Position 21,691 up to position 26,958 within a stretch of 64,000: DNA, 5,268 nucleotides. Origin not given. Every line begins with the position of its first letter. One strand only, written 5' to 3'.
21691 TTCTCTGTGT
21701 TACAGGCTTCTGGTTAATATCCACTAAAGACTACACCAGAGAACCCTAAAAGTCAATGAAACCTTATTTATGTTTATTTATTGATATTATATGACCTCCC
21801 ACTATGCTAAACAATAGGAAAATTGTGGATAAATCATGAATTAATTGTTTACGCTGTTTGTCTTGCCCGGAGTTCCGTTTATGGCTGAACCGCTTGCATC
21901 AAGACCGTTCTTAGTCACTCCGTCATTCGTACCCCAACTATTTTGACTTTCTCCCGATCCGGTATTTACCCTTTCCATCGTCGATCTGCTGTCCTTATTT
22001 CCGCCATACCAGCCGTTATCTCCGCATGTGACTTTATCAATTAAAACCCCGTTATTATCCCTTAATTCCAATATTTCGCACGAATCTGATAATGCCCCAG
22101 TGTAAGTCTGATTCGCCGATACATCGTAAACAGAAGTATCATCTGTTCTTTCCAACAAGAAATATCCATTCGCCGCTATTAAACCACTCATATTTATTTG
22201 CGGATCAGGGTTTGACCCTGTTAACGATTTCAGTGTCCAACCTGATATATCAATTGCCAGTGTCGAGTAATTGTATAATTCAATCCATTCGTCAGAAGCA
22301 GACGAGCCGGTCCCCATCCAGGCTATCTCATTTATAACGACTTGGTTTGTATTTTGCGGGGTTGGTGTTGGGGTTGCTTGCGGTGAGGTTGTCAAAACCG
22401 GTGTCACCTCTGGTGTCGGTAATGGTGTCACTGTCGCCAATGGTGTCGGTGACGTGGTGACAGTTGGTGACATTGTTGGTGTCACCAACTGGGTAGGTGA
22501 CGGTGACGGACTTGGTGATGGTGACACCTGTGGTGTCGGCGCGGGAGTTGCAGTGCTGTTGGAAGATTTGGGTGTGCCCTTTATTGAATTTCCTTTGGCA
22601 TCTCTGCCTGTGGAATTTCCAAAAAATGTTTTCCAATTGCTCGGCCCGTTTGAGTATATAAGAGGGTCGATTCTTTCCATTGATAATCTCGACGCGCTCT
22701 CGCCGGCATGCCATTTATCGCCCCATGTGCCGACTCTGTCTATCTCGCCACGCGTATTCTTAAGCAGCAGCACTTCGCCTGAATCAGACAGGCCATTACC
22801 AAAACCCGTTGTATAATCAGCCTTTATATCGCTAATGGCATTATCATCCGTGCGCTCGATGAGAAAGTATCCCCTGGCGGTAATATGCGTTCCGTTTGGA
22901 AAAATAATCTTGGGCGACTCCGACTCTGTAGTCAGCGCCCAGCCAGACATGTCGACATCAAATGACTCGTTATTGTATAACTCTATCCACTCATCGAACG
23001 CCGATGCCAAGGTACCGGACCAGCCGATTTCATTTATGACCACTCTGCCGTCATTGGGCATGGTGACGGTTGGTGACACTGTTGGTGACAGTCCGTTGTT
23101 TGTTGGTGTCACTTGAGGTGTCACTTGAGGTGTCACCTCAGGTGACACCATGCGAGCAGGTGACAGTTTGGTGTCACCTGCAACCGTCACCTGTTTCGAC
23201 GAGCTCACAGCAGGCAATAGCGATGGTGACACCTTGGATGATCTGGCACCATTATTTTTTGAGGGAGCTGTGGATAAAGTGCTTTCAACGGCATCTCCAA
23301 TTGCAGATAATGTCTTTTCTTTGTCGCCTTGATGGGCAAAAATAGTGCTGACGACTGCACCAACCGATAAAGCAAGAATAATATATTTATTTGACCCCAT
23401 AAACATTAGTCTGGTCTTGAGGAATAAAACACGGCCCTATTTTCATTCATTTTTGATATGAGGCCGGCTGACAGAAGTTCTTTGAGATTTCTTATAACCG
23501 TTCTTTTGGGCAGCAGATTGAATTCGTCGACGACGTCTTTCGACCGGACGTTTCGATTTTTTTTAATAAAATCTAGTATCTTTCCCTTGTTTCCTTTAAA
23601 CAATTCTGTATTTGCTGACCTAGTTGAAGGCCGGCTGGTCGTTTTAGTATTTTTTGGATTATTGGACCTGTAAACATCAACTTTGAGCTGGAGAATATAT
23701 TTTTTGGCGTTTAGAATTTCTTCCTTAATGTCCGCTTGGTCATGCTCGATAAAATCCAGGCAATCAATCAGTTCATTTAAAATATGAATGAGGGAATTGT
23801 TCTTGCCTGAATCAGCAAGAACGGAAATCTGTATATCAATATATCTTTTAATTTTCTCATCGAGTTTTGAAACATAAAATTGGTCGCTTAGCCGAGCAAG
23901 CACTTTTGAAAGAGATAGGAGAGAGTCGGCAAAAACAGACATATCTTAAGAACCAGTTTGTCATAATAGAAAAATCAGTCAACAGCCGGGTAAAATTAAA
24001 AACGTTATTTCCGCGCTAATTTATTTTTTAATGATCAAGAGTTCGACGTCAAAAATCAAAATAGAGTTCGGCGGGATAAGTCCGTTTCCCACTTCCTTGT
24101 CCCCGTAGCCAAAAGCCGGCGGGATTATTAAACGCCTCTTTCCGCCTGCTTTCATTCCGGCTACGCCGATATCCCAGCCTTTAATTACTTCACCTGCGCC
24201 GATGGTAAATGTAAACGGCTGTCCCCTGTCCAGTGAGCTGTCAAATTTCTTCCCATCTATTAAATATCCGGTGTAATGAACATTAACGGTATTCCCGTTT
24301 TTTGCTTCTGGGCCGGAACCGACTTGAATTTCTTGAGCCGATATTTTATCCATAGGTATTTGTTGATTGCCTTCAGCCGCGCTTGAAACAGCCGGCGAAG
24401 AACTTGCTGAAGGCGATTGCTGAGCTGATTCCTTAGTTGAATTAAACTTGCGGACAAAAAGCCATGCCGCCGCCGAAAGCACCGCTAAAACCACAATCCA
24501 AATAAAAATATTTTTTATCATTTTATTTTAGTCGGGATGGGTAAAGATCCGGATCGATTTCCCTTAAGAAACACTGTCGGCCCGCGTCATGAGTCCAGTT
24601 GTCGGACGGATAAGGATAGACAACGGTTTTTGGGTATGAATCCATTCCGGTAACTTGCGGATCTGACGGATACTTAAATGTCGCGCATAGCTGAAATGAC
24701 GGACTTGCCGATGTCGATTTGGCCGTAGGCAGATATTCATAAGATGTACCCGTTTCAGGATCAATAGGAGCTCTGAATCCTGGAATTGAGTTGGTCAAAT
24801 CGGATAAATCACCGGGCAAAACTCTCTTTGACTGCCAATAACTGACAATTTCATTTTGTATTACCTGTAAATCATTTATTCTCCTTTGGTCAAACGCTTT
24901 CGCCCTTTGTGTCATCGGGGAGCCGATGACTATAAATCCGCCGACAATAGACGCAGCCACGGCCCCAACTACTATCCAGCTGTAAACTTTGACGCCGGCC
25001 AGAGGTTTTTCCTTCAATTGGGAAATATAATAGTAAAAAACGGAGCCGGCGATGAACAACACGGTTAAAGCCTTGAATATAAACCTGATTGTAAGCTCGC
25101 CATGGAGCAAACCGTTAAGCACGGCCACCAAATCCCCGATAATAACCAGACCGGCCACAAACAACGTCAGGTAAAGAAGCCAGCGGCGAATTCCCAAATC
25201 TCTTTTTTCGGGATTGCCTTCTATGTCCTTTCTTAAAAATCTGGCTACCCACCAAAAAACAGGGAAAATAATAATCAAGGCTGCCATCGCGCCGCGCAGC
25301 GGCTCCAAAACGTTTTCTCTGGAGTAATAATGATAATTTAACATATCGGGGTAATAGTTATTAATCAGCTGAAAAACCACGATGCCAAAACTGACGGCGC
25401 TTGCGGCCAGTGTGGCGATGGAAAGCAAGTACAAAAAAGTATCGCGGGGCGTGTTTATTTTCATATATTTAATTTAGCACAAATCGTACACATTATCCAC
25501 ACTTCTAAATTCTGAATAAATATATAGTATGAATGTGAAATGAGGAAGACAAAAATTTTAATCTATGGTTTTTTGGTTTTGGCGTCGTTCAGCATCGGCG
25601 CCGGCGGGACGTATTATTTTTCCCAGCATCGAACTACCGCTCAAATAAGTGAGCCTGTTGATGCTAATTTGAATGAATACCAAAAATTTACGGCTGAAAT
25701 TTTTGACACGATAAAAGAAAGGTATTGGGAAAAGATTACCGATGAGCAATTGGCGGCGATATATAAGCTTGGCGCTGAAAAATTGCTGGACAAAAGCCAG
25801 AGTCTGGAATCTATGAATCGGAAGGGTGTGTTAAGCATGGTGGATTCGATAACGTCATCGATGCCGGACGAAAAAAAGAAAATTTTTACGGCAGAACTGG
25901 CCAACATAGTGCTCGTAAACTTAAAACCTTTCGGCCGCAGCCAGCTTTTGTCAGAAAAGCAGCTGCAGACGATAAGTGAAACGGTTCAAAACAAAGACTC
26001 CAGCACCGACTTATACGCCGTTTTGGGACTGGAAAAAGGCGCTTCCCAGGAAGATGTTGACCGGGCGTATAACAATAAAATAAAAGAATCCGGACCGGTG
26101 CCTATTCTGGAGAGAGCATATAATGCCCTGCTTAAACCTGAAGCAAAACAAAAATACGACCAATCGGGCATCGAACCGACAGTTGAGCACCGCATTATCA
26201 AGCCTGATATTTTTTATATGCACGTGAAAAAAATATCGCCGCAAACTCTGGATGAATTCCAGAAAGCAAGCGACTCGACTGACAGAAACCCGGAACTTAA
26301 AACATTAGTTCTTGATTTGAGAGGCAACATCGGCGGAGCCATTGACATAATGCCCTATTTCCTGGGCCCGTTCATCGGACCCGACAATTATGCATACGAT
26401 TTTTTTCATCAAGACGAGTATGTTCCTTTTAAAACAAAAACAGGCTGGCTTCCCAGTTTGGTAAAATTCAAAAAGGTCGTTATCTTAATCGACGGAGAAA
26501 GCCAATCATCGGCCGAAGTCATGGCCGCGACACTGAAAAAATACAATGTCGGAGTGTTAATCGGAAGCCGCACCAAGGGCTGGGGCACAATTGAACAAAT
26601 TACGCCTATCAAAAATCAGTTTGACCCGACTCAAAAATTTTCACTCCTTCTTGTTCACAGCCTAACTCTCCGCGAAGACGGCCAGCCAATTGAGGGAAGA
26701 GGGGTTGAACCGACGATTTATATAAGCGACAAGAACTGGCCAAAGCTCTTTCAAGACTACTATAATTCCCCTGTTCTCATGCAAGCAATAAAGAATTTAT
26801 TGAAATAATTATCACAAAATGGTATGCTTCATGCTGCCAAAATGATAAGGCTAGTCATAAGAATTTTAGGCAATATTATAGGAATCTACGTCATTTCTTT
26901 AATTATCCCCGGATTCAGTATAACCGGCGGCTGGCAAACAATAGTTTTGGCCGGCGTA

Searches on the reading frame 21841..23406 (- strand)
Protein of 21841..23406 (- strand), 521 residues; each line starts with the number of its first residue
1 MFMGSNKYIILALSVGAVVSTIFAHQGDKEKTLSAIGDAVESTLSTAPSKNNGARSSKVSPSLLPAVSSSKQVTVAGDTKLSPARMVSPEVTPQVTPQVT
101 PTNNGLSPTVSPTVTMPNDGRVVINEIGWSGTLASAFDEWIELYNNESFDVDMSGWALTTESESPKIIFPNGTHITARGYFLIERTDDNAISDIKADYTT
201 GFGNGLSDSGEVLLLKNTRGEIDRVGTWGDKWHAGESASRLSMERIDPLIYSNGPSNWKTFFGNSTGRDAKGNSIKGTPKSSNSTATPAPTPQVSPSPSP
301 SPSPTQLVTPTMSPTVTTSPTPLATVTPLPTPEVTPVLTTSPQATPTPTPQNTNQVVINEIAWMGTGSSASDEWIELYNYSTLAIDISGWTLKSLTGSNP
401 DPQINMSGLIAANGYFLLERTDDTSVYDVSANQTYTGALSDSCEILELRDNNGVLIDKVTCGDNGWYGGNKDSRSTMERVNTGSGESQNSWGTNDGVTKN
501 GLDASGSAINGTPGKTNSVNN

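Call 4: search_protein_families(library=pfam, proteins=[window:21841-23406:-], max_evalue=0.01)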
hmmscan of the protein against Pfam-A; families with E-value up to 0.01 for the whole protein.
window:21841-23406:- (521 aa): 1 family
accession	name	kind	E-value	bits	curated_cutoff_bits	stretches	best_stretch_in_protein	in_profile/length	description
PF00932.25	LTD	-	4.9e-31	107.8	34.3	2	118-226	4-106/109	Lamin Tail Domain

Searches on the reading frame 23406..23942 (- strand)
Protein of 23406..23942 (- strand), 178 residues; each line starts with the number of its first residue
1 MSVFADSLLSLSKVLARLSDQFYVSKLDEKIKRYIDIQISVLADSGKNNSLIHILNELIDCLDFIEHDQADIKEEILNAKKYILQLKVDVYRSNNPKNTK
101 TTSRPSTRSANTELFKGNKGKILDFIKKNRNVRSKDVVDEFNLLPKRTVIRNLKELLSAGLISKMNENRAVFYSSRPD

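Call 4: search_protein_families(library=pfam, proteins=[window:23406-23942:-], max_evalue=0.01)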
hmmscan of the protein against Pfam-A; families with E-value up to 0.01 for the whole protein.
window:23406-23942:- (178 aa): 1 family
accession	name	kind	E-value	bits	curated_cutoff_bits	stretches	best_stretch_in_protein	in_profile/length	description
PF13463.12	HTH_27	-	0.0086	16.8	22.2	0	122-174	8-63/68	Winged helix DNA-binding domain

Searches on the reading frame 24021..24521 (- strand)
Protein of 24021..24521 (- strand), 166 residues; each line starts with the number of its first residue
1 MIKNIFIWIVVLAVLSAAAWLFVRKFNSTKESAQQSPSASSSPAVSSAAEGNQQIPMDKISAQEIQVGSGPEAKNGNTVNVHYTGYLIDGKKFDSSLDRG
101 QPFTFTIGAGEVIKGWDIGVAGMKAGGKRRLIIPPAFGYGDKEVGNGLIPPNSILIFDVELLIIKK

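Call 64: search_protein_families(library=pfam, proteins=[window:24021-24521:-], max_evalue=0.0001)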
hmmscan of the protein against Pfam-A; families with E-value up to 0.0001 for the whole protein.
window:24021-24521:- (166 aa): 1 family
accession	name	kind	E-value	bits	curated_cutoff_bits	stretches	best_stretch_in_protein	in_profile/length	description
PF00254.34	FKBP_C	-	3e-37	127.3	21.1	1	71-162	2-94/94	FKBP-type peptidyl-prolyl cis-trans isomerase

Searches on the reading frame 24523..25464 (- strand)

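Call 64: search_protein_families(library=pfam, proteins=[window:24523-25464:-], max_evalue=0.0001)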
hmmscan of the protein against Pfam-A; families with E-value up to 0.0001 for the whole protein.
window:24523-25464:- (313 aa): 1 family
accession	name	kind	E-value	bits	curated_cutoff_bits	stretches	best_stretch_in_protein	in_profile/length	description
PF18920.5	DUF5671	-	5.4e-24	85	28.4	1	9-144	2-130/132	Domain of unknown function (DUF5671)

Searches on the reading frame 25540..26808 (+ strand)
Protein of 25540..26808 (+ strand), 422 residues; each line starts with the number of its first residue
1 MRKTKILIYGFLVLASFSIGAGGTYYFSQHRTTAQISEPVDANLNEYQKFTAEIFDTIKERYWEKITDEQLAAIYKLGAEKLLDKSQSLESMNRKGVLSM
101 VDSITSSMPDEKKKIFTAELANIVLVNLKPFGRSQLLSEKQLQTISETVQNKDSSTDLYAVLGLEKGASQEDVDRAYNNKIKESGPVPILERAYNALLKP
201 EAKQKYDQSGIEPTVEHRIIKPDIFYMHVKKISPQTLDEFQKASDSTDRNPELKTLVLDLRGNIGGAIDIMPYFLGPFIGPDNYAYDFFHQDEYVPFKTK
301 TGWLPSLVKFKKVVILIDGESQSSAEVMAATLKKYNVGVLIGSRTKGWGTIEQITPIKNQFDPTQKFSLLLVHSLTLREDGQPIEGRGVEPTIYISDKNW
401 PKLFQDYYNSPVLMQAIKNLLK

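Call 64: search_protein_families(library=pfam, proteins=[window:25540-26808:+], max_evalue=0.0001)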
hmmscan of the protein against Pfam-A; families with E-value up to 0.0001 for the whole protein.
window:25540-26808:+ (422 aa): 2 families
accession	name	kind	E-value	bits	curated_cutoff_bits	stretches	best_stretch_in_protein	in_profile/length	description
PF03572.23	Peptidase_S41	-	3.2e-22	79.3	24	1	224-394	2-164/165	Peptidase family S41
PF00226.36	DnaJ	-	7.1e-05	23.3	27.8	0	157-183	1-27/63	DnaJ domain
